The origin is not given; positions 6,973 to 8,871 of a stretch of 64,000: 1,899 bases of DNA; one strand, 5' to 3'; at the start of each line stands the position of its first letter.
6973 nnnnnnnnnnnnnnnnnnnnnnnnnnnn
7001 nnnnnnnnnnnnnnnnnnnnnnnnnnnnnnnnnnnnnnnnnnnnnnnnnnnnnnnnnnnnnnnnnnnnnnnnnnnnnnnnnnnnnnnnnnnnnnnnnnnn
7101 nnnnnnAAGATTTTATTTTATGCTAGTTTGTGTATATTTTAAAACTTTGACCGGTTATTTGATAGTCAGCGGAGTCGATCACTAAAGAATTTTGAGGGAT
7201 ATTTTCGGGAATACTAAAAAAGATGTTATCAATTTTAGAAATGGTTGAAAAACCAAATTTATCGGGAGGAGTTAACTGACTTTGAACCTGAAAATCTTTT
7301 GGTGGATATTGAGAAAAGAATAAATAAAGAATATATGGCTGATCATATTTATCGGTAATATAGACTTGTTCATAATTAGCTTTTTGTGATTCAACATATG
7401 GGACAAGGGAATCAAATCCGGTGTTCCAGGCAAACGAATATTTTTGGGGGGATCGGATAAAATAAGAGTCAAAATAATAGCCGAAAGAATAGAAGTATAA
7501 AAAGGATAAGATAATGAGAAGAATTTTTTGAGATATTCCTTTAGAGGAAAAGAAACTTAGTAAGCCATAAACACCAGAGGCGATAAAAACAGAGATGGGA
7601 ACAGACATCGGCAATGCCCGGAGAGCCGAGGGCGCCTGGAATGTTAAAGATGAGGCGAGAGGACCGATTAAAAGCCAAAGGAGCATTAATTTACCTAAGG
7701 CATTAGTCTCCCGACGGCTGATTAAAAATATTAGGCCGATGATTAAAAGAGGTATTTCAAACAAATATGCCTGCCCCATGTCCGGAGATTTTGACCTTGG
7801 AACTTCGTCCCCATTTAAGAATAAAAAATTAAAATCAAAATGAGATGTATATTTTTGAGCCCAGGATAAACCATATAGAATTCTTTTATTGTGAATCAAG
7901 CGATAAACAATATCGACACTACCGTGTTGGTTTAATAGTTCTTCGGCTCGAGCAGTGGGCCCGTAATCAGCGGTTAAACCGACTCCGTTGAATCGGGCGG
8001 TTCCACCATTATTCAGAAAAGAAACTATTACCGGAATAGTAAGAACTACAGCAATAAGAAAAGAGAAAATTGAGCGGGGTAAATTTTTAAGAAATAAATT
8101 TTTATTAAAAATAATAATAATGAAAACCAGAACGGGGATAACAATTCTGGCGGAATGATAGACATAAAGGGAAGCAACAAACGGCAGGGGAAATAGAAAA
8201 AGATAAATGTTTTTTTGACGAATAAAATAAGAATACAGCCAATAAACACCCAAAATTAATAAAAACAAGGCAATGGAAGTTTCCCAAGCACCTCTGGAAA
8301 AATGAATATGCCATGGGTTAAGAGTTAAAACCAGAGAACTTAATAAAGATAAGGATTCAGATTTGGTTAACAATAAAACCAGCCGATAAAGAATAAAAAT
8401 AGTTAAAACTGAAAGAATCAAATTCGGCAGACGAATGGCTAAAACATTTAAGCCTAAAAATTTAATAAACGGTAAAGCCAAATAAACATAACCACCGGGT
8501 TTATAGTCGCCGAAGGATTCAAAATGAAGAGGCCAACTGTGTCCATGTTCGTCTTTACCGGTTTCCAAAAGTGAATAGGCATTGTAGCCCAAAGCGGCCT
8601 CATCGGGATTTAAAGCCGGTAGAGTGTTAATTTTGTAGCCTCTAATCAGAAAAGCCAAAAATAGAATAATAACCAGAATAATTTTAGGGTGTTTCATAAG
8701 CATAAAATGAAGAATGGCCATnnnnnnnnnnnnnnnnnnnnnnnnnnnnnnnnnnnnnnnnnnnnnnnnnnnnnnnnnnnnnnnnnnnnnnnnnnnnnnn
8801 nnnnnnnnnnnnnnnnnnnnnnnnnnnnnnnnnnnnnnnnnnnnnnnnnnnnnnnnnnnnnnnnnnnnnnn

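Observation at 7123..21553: Divergently arranged array of six GT39/PMT-like paralogs sharing a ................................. loop and a conserved C-terminal soluble domain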

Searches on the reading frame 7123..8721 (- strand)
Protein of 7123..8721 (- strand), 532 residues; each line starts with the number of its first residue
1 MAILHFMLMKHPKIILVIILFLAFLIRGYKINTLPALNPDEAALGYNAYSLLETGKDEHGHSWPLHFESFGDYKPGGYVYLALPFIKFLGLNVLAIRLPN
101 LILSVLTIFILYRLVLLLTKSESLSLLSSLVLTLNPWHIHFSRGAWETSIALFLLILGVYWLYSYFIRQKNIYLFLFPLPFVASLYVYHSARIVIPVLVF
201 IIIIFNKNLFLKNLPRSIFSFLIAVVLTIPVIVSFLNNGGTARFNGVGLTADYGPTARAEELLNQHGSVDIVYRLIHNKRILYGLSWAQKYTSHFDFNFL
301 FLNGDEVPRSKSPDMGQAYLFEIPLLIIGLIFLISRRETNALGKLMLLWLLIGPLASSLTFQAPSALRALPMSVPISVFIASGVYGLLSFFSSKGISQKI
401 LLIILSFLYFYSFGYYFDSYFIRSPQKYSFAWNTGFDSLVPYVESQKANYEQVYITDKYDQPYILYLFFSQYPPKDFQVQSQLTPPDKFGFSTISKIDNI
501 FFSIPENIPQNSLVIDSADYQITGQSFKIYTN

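Call 3: search_protein_families(library=pfam, proteins=[window:7123-8721:-], max_evalue=0.01)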
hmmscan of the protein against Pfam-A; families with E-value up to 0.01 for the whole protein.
window:7123-8721:- (532 aa): 2 families
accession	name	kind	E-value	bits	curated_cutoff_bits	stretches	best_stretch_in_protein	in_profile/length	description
PF02366.24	PMT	-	5.1e-06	26.7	22.7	1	17-233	1-232/245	Dolichyl-phosphate-mannose-protein mannosyltransferase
PF13231.12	PMT_2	-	6.9e-05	23.5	26.1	1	80-232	8-158/160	Dolichyl-phosphate-mannose-protein mannosyltransferase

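Call 7: search_protein_families(library=ncbifam, proteins=[window:7123-8721:-], max_evalue=0.01)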
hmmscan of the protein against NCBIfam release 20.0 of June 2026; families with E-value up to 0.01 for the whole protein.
window:7123-8721:- (532 aa): 1 family
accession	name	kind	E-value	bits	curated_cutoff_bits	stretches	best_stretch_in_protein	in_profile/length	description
NF047440.1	LA3751_2_3_fam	subfamily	0.00025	20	200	1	78-231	85-235/460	LA_3751/LA_3752 family putative glycosyltransferase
